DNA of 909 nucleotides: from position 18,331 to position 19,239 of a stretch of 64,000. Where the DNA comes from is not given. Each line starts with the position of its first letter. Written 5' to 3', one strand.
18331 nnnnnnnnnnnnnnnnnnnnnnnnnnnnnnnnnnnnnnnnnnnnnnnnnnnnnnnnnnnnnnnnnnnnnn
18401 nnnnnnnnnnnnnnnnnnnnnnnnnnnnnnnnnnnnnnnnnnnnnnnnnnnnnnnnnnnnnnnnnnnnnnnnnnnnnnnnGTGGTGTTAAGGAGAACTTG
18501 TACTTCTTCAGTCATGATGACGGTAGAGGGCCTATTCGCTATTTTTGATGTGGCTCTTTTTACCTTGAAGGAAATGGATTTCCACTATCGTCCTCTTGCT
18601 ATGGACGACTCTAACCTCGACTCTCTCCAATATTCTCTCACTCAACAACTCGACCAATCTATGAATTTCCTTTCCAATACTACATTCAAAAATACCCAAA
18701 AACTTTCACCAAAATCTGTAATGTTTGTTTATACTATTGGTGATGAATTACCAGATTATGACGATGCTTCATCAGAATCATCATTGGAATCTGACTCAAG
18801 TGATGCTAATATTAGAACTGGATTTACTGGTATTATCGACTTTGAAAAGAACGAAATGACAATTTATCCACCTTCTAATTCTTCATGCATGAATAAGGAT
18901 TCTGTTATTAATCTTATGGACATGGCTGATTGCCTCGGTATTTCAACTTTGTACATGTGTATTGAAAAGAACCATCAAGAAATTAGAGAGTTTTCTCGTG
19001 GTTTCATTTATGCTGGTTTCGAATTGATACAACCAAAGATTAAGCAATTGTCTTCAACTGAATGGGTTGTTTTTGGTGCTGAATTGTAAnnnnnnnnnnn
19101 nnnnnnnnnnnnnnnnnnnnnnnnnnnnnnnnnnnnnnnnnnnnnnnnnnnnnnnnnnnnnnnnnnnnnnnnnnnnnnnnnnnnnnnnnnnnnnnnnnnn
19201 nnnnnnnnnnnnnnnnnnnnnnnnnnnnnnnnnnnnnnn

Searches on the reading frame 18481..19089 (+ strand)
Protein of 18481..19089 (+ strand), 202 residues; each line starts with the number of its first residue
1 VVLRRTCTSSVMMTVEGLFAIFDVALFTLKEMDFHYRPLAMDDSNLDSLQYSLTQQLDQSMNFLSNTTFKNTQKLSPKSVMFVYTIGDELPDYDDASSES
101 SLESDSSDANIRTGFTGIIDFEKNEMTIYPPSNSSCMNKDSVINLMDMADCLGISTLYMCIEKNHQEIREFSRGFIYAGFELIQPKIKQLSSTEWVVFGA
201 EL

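Call 4: search_protein_families(library=pfam, proteins=[window:18481-19089:+], max_evalue=1)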
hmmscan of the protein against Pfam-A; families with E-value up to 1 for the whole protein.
window:18481-19089:+ (202 aa): 2 families
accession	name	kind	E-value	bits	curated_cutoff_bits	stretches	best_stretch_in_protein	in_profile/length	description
PF02100.23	ODC_AZ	-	6.8e-08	32.9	24.2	1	130-202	34-114/114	Ornithine decarboxylase antizyme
PF14653.11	IGFL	-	0.13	12.8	25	1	124-169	11-55/83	Insulin growth factor-like family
